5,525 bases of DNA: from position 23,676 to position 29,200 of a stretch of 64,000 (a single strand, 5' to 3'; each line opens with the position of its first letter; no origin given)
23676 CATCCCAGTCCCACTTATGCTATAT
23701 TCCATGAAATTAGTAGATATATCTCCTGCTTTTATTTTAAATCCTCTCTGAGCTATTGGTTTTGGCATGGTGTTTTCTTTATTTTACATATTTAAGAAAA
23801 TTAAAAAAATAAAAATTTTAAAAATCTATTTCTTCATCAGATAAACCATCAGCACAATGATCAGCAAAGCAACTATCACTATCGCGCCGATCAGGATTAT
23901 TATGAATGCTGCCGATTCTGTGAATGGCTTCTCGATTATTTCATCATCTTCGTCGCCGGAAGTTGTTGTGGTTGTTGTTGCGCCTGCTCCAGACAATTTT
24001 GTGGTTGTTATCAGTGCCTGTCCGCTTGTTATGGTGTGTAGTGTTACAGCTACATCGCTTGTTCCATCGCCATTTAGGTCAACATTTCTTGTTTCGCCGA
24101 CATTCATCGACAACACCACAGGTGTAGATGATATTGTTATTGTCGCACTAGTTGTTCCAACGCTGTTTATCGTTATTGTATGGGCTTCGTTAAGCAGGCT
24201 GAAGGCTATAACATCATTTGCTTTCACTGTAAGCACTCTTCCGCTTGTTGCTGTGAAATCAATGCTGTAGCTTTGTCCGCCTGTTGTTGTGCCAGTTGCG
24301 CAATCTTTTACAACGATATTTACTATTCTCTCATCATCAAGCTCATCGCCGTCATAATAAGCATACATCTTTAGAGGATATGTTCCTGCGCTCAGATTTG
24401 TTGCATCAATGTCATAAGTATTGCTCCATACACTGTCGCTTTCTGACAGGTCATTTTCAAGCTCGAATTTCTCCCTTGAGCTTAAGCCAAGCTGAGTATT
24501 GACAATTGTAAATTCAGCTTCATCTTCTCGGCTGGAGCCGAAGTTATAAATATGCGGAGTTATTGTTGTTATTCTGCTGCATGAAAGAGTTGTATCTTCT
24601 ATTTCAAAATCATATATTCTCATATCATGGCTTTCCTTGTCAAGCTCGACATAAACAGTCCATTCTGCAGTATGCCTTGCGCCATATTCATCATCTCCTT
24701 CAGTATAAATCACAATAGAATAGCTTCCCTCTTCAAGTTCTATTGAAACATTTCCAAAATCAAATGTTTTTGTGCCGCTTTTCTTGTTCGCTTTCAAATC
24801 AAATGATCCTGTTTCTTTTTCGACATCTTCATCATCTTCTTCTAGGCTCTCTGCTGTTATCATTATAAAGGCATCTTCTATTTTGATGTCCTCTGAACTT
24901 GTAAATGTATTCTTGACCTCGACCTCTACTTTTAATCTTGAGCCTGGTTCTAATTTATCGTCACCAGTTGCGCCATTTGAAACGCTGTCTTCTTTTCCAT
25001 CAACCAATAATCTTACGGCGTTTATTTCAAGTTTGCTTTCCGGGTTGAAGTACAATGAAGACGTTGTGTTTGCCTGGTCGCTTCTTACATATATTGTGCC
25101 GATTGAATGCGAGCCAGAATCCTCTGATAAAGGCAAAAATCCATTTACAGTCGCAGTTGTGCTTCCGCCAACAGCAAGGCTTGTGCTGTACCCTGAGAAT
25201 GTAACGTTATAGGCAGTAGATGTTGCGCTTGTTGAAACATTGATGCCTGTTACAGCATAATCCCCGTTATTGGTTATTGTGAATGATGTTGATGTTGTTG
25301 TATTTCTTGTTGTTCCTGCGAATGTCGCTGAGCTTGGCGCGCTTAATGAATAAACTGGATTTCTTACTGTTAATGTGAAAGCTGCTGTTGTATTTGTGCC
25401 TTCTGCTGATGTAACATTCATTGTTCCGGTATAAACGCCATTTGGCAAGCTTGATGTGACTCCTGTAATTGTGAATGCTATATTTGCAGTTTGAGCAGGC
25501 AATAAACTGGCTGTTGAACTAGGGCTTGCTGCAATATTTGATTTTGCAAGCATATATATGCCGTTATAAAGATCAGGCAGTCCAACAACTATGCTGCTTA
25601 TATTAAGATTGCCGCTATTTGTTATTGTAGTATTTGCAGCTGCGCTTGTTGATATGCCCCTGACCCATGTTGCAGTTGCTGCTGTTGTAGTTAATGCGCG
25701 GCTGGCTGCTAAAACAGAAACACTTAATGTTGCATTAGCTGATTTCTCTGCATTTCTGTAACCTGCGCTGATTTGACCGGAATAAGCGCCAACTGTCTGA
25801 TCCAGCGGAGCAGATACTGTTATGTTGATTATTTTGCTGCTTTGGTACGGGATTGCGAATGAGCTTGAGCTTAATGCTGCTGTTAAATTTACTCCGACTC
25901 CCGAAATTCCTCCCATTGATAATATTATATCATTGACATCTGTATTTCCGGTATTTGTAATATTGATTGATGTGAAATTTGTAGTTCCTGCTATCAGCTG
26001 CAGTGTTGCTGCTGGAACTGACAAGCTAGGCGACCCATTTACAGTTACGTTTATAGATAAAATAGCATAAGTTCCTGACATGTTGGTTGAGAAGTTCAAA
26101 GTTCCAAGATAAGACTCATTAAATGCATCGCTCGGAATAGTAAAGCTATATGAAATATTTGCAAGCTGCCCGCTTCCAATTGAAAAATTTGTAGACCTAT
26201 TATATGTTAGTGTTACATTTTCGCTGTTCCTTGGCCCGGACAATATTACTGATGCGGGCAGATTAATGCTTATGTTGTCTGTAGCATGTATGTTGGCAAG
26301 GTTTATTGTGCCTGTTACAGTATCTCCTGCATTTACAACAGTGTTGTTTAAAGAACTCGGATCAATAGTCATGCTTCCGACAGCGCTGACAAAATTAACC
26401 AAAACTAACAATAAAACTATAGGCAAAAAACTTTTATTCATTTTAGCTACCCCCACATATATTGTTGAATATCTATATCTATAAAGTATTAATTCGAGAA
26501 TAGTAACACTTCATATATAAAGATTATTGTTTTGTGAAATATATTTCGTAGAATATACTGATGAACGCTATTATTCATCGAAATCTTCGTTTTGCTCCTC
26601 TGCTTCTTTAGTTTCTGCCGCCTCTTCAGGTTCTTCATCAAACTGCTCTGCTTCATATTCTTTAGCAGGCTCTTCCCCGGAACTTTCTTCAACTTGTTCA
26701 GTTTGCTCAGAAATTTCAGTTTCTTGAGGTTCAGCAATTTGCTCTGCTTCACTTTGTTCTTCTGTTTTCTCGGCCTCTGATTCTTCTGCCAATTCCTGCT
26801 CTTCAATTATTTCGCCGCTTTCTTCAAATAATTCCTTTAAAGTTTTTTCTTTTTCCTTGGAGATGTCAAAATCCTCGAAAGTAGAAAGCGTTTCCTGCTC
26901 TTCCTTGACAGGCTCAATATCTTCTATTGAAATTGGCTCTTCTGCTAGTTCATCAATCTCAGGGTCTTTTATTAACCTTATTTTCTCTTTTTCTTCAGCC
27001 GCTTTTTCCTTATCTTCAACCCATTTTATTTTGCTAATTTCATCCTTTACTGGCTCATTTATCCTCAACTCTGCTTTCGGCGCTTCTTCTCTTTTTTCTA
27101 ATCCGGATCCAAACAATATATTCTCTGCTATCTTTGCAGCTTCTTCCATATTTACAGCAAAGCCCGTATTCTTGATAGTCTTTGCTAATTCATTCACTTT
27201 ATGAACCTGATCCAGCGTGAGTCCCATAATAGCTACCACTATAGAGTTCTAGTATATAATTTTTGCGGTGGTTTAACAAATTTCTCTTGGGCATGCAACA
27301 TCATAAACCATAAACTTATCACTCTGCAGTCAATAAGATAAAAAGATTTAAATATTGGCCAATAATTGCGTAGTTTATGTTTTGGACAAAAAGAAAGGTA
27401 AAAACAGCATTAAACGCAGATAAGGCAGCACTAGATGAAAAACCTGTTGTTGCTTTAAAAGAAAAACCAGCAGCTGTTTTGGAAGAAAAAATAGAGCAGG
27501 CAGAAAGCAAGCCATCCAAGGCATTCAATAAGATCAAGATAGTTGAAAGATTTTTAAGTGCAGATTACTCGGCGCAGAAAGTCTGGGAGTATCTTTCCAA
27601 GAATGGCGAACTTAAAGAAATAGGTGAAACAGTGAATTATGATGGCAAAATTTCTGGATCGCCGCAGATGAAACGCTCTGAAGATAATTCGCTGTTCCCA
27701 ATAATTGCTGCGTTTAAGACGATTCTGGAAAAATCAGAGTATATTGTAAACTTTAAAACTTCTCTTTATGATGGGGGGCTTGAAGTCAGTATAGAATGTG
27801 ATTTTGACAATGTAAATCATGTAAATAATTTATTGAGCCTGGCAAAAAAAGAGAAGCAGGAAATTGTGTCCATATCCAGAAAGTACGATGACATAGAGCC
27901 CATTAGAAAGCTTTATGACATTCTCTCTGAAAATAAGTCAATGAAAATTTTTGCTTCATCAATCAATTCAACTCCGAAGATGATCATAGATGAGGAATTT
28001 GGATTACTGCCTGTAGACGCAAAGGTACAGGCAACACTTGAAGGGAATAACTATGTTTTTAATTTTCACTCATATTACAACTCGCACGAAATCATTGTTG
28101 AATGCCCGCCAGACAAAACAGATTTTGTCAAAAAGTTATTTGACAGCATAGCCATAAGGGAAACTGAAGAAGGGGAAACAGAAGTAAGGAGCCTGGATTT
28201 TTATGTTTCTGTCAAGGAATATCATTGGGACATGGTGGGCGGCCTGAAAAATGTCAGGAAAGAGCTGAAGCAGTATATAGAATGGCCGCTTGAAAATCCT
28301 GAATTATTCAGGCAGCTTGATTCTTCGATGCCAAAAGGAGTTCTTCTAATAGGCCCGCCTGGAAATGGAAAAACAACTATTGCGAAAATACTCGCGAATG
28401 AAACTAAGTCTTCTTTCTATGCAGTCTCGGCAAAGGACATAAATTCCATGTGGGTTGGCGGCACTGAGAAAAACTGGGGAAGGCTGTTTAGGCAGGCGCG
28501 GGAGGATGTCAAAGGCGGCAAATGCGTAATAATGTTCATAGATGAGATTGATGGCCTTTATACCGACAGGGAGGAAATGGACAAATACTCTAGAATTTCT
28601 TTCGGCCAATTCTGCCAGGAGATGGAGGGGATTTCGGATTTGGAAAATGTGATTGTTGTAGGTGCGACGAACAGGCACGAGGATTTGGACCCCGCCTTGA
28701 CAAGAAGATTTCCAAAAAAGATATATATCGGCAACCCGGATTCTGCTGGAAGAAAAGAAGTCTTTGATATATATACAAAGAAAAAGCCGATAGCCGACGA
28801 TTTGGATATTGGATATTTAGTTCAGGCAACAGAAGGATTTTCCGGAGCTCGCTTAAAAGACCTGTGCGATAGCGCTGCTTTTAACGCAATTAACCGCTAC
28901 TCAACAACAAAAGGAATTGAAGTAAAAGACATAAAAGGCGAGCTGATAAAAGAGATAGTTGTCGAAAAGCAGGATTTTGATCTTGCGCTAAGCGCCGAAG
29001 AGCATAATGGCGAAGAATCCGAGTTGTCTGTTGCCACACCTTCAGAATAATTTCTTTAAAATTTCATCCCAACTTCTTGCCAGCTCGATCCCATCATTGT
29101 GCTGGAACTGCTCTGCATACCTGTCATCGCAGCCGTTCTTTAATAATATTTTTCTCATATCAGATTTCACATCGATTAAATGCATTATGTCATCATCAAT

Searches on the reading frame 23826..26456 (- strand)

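Call 32: search_protein_families(library=ncbifam, max_evalue=0.00001, proteins=[window:23826-26456:-])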
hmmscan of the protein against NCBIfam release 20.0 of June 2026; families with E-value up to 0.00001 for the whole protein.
window:23826-26456:- (876 aa): 1 family
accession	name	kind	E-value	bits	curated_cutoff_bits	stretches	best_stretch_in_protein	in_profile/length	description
NF033506.0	PACE-CTERM-PROT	exception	2.3e-21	76.1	110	1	242-867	10-620/627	putative S-layer protein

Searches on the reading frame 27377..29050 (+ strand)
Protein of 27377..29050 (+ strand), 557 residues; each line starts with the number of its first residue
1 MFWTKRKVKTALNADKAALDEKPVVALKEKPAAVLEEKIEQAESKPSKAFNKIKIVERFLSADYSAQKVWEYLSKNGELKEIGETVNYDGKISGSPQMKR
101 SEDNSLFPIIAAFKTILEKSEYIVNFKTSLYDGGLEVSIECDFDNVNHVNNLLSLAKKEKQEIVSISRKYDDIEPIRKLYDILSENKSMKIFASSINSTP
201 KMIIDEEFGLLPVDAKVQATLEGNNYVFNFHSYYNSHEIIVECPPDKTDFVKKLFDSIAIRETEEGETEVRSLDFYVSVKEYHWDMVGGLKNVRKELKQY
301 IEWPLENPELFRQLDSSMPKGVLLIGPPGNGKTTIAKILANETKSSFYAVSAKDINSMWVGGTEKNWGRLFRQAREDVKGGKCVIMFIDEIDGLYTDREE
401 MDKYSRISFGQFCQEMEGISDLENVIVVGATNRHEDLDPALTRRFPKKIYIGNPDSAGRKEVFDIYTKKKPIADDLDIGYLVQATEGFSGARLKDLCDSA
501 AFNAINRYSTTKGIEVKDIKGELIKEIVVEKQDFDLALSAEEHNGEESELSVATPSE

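Call 32: search_protein_families(library=ncbifam, max_evalue=0.00001, proteins=[window:27377-29050:+])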
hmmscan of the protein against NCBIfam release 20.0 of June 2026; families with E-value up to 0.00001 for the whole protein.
window:27377-29050:+ (557 aa): 21 families
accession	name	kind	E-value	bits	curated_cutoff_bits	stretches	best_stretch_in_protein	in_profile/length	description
TIGR01243.1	CDC48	subfamily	1.3e-62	212.2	802.65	1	274-539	442-708/733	CDC48 family AAA ATPase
NF003069.1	PRK03992.1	subfamily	8.3e-53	179.9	500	1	257-520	102-366/379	proteasome-activating nucleotidase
TIGR01241.2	FtsH_fam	equivalog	1.6e-51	175.8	600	1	282-520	159-396/598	ATP-dependent zinc metalloprotease FtsH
NF041006.2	cell_div_CdvC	equivalog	6.5e-50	170.1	650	1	274-530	91-348/370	cell division protein CdvC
TIGR01242.2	TIGR01242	subfamily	1e-49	169.5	500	1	280-519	109-348/362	proteasome-activating nucleotidase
NF047748.1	PrtsmActNtasePan1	equivalog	1.1e-42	146.5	750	1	256-518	118-381/405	proteasome-activating nucleotidase Pan1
NF047747.1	PrtsmActNtasePan2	equivalog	4e-42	144.9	700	1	255-510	120-378/397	proteasome-activating nucleotidase Pan2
TIGR03689.1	pup_AAA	equivalog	7.2e-39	133.8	504.75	1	279-522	176-428/512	proteasome ATPase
NF008004.0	PRK10733.1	equivalog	8e-39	133.1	1008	1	287-505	154-373/644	ATP-dependent zinc metalloprotease FtsH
NF042959.1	IteA_antiphage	equivalog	3.6e-28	98.8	510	1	292-506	99-306/367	anti-phage ATPase IteA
NF000868.0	PRK00080.1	equivalog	2.8e-08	33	282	1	320-446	52-172/330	Holliday junction branch migration DNA helicase RuvB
TIGR00635.1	ruvB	equivalog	3.3e-07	29.7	299.05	1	319-445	30-150/305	Holliday junction branch migration DNA helicase RuvB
NF003229.0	PRK04195.1-5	equivalog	3.7e-07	29.2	280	1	293-396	25-117/413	replication factor C large subunit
NF003230.0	PRK04195.1-6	equivalog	5e-07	28.7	441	1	287-395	16-110/494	replication factor C large subunit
NF003745.1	PRK05342.1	equivalog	8.6e-07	28.1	359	1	322-399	112-191/418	ATP-dependent Clp protease ATP-binding subunit ClpX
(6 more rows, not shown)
